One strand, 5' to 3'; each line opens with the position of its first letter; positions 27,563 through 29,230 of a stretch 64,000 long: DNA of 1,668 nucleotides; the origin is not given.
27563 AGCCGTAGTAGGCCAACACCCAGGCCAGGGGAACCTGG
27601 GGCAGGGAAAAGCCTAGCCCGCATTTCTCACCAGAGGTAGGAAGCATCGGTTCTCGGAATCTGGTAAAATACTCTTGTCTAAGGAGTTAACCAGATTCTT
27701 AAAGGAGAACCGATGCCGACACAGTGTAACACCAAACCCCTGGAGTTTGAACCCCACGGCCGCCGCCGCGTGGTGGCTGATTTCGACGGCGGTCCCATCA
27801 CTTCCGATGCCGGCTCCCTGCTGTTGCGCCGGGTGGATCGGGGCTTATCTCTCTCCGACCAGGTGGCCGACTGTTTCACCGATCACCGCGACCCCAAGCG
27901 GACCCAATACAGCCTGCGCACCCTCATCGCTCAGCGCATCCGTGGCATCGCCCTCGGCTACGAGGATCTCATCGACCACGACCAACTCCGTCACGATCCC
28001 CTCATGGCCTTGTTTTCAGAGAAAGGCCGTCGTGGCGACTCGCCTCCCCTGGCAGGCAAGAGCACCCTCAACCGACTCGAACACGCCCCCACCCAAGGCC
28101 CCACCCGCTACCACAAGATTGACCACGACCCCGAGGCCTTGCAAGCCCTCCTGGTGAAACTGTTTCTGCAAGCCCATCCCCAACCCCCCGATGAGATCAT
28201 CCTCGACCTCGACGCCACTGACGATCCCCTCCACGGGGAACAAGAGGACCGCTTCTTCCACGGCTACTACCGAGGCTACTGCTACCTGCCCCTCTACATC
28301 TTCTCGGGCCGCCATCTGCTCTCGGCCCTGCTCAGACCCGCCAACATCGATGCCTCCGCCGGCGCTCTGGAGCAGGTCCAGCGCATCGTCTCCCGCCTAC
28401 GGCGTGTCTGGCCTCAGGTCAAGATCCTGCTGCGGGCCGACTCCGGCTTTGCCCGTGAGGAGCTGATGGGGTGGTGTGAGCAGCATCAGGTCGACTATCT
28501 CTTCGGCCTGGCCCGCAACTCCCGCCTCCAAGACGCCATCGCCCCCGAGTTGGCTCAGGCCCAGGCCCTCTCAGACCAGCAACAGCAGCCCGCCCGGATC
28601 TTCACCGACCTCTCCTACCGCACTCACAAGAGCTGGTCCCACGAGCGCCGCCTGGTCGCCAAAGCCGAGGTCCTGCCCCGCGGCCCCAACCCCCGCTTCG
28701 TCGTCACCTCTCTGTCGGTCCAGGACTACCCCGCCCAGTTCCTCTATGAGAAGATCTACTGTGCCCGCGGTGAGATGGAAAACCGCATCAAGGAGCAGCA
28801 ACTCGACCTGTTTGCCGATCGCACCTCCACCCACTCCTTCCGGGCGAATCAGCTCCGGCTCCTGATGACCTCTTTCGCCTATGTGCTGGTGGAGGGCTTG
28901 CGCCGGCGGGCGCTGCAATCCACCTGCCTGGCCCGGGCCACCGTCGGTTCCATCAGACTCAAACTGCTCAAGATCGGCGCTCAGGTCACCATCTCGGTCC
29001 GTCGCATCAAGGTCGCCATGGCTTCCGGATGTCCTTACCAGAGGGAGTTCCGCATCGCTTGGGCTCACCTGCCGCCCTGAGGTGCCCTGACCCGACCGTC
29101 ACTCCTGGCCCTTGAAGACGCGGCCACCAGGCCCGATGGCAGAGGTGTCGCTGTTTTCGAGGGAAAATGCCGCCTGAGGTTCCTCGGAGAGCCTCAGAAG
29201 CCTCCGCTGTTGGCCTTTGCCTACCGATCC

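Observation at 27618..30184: IS1380-family IS plus a family of non-autonomous derivatives sharing the TIR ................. and CTAG target duplications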

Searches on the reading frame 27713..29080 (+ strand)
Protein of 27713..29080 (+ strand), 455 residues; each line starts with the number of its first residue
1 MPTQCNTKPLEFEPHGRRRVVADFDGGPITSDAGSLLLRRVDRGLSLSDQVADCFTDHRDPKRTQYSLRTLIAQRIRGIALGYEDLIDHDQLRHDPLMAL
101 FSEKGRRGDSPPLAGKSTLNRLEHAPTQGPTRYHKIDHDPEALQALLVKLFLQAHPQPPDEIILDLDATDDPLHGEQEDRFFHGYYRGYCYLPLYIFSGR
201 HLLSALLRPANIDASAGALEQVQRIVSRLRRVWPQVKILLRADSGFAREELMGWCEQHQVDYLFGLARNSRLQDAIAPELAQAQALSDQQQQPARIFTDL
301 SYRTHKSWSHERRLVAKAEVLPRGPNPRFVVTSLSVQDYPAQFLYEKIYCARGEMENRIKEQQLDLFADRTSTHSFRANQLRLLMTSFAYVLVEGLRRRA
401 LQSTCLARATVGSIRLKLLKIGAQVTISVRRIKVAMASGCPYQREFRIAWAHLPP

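Call 5: search_protein_families(library=pfam, proteins=[window:27713-29080:+])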
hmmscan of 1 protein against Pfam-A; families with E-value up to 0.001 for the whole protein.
window:27713-29080:+ (455 aa): 2 families
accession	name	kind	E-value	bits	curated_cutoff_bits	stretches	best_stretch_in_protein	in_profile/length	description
PF13701.12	DDE_Tnp_1_4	-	8.1e-150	499.3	34.7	1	13-453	2-430/435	Transposase DDE domain group 1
PF01609.27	DDE_Tnp_1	-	6.5e-19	68.9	23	1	159-392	2-200/200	Transposase DDE domain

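Call 14: find_encoding_contigs(protein=window:27713-29080:+, flank=10000, max_places=10)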
Protein window:27713-29080:+ (455 aa): no gene with exactly this product is on record in the collection.

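Call 15: find_homologous_proteins(query=window:27713-29080:+, max_evalue=1e-20)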
Query window:27713-29080:+ (455 aa): 8000 proteins with E <= 1e-20 among 8000 candidates; the best 120 are listed.
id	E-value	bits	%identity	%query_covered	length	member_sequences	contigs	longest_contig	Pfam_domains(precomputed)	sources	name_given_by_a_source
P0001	0.0e+0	1016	98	100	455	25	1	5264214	PF13701.13,PF01609.28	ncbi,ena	-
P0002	2.8e-276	934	91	100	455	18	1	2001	PF13701.13,PF01609.28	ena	-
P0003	7.2e-276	933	90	100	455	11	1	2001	PF13701.13,PF01609.28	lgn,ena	-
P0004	1.8e-275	932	91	100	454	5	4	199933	PF13701.13,PF01609.28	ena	-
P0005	7.6e-275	930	91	100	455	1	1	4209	PF13701.13,PF01609.28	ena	-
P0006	1.5e-274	929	91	100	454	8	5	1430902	PF13701.13,PF01609.28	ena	-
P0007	2.8e-274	928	90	100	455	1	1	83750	PF13701.13,PF01609.28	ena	-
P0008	6.6e-274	926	90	100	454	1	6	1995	PF13701.13,PF01609.28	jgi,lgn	-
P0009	2.7e-273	924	90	100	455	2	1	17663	PF13701.13,PF01609.28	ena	-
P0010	3.5e-273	924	90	100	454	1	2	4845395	PF13701.13,PF01609.28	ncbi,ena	-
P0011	1.1e-272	922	90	100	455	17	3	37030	PF13701.13,PF01609.28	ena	-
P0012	1.5e-272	922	90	100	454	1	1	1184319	PF13701.13,PF01609.28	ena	-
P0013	4.6e-272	920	89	100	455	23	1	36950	PF13701.13,PF01609.28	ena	-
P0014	1.7e-271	919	89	100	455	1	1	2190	PF13701.13,PF01609.28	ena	-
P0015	2.5e-270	915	89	100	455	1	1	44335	PF13701.13,PF01609.28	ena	-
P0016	3.9e-270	914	89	100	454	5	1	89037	PF13701.13,PF01609.28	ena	-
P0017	7.3e-270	913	88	100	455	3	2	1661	PF13701.13,PF01609.28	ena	-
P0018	1.1e-268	909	89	100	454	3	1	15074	PF13701.13,PF01609.28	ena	-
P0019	1.3e-268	909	89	100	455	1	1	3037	PF13701.13,PF01609.28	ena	-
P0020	1.9e-268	908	89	100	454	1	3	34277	PF13701.13,PF01609.28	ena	-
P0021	6.1e-268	907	89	100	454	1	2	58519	PF13701.13,PF01609.28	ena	-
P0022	2.8e-267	905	88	100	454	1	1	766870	PF13701.13,PF01609.28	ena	-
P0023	2.7e-265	898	87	100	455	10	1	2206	PF13701.13,PF01609.28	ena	-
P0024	8.8e-263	890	90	96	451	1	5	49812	PF13701.13,PF01609.28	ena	-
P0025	4.1e-262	888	90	96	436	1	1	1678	PF13701.13,PF01609.28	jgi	-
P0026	5.0e-261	884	86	100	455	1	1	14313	PF13701.13,PF01609.28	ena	-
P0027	7.5e-254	860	84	100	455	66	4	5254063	PF13701.13,PF01609.28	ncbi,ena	-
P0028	1.3e-253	860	84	100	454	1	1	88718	PF13701.13,PF01609.28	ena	-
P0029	1.5e-253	859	84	100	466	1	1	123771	PF13701.13,PF01609.28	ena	-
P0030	2.3e-253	859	84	100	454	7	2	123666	PF13701.13,PF01609.28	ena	-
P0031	5.0e-253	858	84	100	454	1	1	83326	PF13701.13,PF01609.28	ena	-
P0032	5.9e-253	857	84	100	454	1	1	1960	PF13701.13,PF01609.28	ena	-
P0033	6.9e-253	857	84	100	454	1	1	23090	PF13701.13,PF01609.28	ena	-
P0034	8.3e-253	857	84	100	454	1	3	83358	PF13701.13,PF01609.28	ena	-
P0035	1.4e-252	856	83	100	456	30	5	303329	PF13701.13,PF01609.28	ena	-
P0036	1.4e-252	856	84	100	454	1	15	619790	PF13701.13,PF01609.28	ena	-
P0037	6.8e-252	854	84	100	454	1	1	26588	PF13701.13,PF01609.28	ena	-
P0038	7.4e-252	854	84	100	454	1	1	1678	PF13701.13,PF01609.28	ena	-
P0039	1.4e-251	853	83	100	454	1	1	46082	PF13701.13,PF01609.28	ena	-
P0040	1.8e-251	853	83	100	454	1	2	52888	PF13701.13,PF01609.28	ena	-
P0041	8.4e-251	850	82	100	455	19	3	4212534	PF13701.13,PF01609.28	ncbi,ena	-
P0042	2.8e-250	849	83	100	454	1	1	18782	PF13701.13,PF01609.28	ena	-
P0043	5.6e-248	841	83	100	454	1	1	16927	PF13701.13,PF01609.28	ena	-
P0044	3.6e-247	838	83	100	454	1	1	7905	PF13701.13,PF01609.28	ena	-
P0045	5.0e-247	838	86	96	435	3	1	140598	PF13701.13,PF01609.28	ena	-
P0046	9.2e-247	837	81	100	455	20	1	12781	PF13701.13,PF01609.28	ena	-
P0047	7.2e-246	834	82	100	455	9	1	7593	PF13701.13,PF01609.28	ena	-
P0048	1.1e-242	824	82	100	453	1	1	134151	PF13701.13,PF01609.28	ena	-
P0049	6.3e-240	814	83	97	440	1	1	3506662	PF13701.13,PF01609.28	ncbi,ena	-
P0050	1.7e-238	810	83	96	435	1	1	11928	PF13701.13,PF01609.28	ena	-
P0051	3.4e-238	809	82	96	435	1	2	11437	PF13701.13,PF01609.28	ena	-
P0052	7.7e-238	808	82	96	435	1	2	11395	PF13701.13,PF01609.28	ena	-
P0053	8.2e-238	808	82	96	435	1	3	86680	PF13701.13,PF01609.28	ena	-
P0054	1.9e-237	806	82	96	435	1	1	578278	PF13701.13,PF01609.28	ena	-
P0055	8.6e-237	804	81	100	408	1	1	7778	PF13701.13,PF01609.28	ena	-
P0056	9.3e-237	804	82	96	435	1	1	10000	PF13701.13,PF01609.28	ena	-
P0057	1.3e-236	804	82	96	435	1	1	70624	PF13701.13,PF01609.28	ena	-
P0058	3.2e-232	789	81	96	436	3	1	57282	PF13701.13,PF01609.28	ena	-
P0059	4.8e-232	789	81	96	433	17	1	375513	PF13701.13,PF01609.28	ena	-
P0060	1.7e-220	750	75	100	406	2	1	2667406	PF13701.13,PF01609.28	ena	-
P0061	4.6e-214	729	91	79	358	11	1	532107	PF13701.13,PF01609.28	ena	-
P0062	3.5e-213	726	98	60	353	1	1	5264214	PF13701.13,PF01609.28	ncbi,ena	-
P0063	9.8e-213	725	85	85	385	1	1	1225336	PF13701.13,PF01609.28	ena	-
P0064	4.3e-210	716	89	79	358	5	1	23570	PF13701.13,PF01609.28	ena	-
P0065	1.9e-192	658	66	100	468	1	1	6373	PF13701.13,PF01609.28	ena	-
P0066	4.5e-192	657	86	75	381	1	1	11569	PF13701.13,PF01609.28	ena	-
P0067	1.0e-189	649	63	100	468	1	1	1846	PF13701.13,PF01609.28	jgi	jgi:hypothetical protein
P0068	2.7e-189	648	63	100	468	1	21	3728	PF13701.13,PF01609.28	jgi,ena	jgi:hypothetical protein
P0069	4.1e-189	647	65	100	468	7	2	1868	PF13701.13,PF01609.28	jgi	jgi:Transposase DDE domain group 1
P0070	8.5e-189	646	63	100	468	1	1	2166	PF13701.13,PF01609.28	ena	-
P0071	1.2e-188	645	66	100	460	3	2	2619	PF13701.13,PF01609.28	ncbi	ncbi:MAG: IS1380 family transposase [Alphaproteobacteria bacterium]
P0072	1.3e-188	645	65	100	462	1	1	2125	PF13701.13,PF01609.28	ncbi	ncbi:MAG: IS1380 family transposase [Paracoccaceae bacterium]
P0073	1.8e-188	645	63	100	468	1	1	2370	PF13701.13,PF01609.28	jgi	jgi:hypothetical protein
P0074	3.5e-188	644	65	98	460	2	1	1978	PF13701.13,PF01609.28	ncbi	-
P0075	4.5e-187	640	64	100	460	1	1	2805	PF13701.13,PF01609.28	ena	-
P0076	4.5e-187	640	65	100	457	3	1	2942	PF13701.13,PF01609.28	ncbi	-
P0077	6.7e-187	640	64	100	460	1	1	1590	PF13701.13,PF01609.28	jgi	jgi:hypothetical protein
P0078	9.7e-187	639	63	100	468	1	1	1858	PF13701.13,PF01609.28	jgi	jgi:hypothetical protein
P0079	1.1e-186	639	63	100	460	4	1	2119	PF13701.13,PF01609.28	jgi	jgi:hypothetical protein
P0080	1.7e-186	638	63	100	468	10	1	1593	PF13701.13,PF01609.28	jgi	jgi:hypothetical protein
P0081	1.8e-186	638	65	100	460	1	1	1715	PF13701.13,PF01609.28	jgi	jgi:hypothetical protein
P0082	2.6e-186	638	65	100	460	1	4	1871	PF13701.13,PF01609.28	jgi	jgi:hypothetical protein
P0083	2.9e-186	638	65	100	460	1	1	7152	PF13701.13,PF01609.28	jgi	jgi:Transposase DDE domain group 1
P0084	3.4e-186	637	64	100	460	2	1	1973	PF13701.13,PF01609.28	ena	-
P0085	3.6e-186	637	64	100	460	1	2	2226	PF13701.13,PF01609.28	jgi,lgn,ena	jgi:hypothetical protein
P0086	4.0e-186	637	64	100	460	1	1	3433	PF13701.13,PF01609.28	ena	-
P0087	6.0e-186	637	65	100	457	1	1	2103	PF13701.13,PF01609.28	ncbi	-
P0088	8.4e-186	636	64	100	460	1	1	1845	PF13701.13,PF01609.28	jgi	jgi:DDE family transposase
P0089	1.1e-185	636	64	100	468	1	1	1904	PF13701.13,PF01609.28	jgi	jgi:hypothetical protein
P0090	1.1e-185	636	64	100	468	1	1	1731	PF13701.13,PF01609.28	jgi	jgi:hypothetical protein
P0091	1.2e-185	636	64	100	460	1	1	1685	PF13701.13,PF01609.28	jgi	jgi:hypothetical protein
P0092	1.2e-185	636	64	100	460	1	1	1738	PF13701.13,PF01609.28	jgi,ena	jgi:hypothetical protein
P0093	1.5e-185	635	64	100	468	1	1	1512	PF13701.13,PF01609.28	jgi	jgi:Transposase DDE domain group 1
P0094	1.7e-185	635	64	100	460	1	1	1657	PF13701.13,PF01609.28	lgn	-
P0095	2.9e-185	634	64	100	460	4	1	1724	PF13701.13,PF01609.28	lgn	-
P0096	3.4e-185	634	64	100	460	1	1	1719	PF13701.13,PF01609.28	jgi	jgi:hypothetical protein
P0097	4.6e-185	634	65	100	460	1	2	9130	PF13701.13,PF01609.28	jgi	jgi:hypothetical protein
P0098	4.7e-185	634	65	100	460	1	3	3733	PF13701.13,PF01609.28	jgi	jgi:hypothetical protein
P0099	4.7e-185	634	65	98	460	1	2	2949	PF13701.13,PF01609.28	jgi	jgi:hypothetical protein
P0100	4.8e-185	634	64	100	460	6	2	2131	PF13701.13,PF01609.28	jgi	jgi:hypothetical protein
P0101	5.8e-185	633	64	100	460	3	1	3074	PF13701.13,PF01609.28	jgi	jgi:hypothetical protein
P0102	5.9e-185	633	65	100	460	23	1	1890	PF13701.13,PF01609.28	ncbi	-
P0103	6.3e-185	633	64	100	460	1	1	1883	PF13701.13,PF01609.28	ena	-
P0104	6.5e-185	633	64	100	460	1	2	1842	PF13701.13,PF01609.28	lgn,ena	-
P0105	7.4e-185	633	63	100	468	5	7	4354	PF13701.13,PF01609.28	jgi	jgi:Transposase DDE domain group 1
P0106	8.0e-185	633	64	100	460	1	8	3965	PF13701.13,PF01609.28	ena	-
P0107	9.6e-185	633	65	100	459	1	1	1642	PF13701.13,PF01609.28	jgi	jgi:hypothetical protein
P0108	1.1e-184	632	64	100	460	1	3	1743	PF13701.13,PF01609.28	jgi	jgi:hypothetical protein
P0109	1.2e-184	632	66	100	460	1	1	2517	PF13701.13,PF01609.28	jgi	jgi:Transposase DDE domain group 1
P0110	1.3e-184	632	63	100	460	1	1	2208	PF13701.13,PF01609.28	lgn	-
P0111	1.3e-184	632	64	100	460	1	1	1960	PF13701.13,PF01609.28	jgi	jgi:hypothetical protein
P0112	1.3e-184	632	64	100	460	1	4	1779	PF13701.13,PF01609.28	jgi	jgi:hypothetical protein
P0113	1.4e-184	632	64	100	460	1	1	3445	PF13701.13,PF01609.28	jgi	jgi:hypothetical protein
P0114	1.7e-184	632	62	100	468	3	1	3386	PF13701.13,PF01609.28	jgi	jgi:Transposase DDE domain group 1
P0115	1.9e-184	632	64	100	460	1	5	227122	PF13701.13,PF01609.28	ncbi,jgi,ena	jgi:hypothetical protein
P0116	2.0e-184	632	64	100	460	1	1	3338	PF13701.13,PF01609.28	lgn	-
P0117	2.0e-184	632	64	100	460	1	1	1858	PF13701.13,PF01609.28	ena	-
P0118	2.0e-184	632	65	100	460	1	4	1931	PF13701.13,PF01609.28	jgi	jgi:hypothetical protein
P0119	2.0e-184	632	65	100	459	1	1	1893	PF13701.13,PF01609.28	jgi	jgi:hypothetical protein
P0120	2.2e-184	631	64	100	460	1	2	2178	PF13701.13,PF01609.28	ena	-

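Call 16: find_encoding_contigs(protein=P0001, flank=4000, max_places=10)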
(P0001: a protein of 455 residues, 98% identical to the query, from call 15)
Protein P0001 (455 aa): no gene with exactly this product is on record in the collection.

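Call 17: list_cluster_members(proteins=[P0001, P0027, P0041])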
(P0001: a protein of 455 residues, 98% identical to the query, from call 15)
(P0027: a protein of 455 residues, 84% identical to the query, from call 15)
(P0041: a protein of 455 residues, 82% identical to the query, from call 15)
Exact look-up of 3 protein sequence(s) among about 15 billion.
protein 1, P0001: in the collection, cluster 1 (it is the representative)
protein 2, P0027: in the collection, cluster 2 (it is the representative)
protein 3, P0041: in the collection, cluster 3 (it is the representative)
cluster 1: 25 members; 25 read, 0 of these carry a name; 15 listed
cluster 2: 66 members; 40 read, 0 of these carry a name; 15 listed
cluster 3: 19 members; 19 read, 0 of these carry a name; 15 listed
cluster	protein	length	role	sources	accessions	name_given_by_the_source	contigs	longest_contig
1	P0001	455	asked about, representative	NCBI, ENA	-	-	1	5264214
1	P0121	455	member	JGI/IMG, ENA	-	-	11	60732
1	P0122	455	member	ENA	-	-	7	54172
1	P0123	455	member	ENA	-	-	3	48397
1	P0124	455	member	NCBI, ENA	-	-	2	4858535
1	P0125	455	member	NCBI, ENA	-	-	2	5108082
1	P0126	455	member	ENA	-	-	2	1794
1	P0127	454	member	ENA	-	-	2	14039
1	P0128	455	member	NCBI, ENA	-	-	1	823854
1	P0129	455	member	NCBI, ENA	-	-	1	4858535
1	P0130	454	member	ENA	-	-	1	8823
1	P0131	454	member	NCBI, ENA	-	-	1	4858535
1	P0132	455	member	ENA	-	-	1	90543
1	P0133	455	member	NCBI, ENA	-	-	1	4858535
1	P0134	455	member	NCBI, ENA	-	-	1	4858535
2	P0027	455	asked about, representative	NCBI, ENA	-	-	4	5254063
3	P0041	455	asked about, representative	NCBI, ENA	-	-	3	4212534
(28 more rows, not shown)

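Call 42: search_protein_families(library=ncbifam, proteins=[window:27713-29080:+])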
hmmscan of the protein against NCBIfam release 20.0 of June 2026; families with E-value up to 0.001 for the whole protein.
window:27713-29080:+ (455 aa): 1 family
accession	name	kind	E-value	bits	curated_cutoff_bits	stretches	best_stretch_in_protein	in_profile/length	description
NF033539.1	transpos_IS1380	equivalog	5.8e-123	410.6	180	1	22-440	2-419/419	IS1380 family transposase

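Call 76: search_dna_similar(query=window:27713-29080:+, collection=plasmids, mode=protein, max_rows=12)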
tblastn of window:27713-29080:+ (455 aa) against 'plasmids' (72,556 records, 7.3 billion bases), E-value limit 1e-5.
Records with a match: 3427; places in all: 4299; records where one place covers at least 80% of the query: 3166.
Best place of each record, by identity: 60-80% 22; <60% 3405.
By first word of the organism name: Klebsiella 1151; Escherichia 921; Salmonella 349; Enterobacter 165; Enterococcus 147; Bradyrhizobium 63; Shigella 56; Citrobacter 55; Acetobacter 48; Providencia 40; and 112 more.
By predicted mobility (MOB-suite, as given by PLSDB): conjugative 2594; non-mobilizable 521; mobilizable 312.
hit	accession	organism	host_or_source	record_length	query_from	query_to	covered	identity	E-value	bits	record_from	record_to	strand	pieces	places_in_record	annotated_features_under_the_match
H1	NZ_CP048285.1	Rhizobium leguminosarum bv. viciae 248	Fava bean,whole organism,nodules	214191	1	453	100%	64.2%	0e+0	568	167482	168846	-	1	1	IS1380 family transposase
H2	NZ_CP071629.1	Rhizobium leguminosarum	lentil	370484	1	453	100%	64.0%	0e+0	568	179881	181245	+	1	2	IS1380 family transposase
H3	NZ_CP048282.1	Rhizobium leguminosarum bv. viciae 248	Fava bean,whole organism,nodules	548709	1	453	100%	64.0%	0e+0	567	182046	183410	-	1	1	IS1380 family transposase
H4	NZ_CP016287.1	Rhizobium leguminosarum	Vavilovia formosa,cell culture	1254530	1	453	100%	63.1%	6e-179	562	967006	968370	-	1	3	record has no annotation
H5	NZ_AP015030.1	Pseudomonas putida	-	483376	1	446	98%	64.1%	1e-180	567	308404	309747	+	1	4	IS1380 family transposase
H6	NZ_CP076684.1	Stutzerimonas zhaodongensis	isolated microorganism,Ocean water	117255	1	446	98%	64.1%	6e-180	565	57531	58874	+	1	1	IS1380 family transposase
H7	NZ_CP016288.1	Rhizobium leguminosarum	Vavilovia formosa,cell culture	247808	1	449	99%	63.2%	8e-178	559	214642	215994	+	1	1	IS1380 family transposase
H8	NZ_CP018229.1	Rhizobium leguminosarum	Vavilovia formosa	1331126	1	449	99%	63.2%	5e-177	556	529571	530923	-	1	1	record has no annotation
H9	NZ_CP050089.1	Rhizobium leguminosarum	Trifolium pratense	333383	1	446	98%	63.4%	7e-177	556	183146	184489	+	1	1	none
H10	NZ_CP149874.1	Rhizobium sp. T1473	-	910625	3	453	99%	62.3%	3e-147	549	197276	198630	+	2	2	none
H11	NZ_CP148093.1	Rhizobium sp. T1470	Medicago sativa,cell culture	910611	3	453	99%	62.3%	3e-147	549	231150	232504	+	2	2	none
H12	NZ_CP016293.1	Rhizobium leguminosarum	Vavilovia formosa,cell culture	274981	1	449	96%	64.5%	1e-150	559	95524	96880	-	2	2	none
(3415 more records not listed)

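Call 77: get_annotated_region(hit=H5, flank=600)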
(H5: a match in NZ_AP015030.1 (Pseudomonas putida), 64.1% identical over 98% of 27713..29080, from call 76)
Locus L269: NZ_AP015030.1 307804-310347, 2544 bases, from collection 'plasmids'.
description: Pseudomonas putida strain KF715 plasmid pKF715A, complete sequence
organism: Pseudomonas putida (NCBI taxid 303)
taxonomy: Bacteria; Pseudomonadota; Gammaproteobacteria; Pseudomonadales; Pseudomonadaceae; Pseudomonas; Pseudomonas putida
host: -; source: -; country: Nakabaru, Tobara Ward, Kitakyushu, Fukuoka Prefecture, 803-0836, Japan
typing (MOB-suite, as given by PLSDB): conjugative; replicon IncP; relaxase MOBF,MOBH; mating-pair formation MPF_T
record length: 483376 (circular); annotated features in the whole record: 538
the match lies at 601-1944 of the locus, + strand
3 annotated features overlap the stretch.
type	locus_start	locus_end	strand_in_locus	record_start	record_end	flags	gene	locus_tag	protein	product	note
CDS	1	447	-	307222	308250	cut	-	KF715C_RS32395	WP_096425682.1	IS30 family transposase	-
CDS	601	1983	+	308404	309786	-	-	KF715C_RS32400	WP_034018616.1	IS1380 family transposase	-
CDS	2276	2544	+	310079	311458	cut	-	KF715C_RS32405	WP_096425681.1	IS1380 family transposase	-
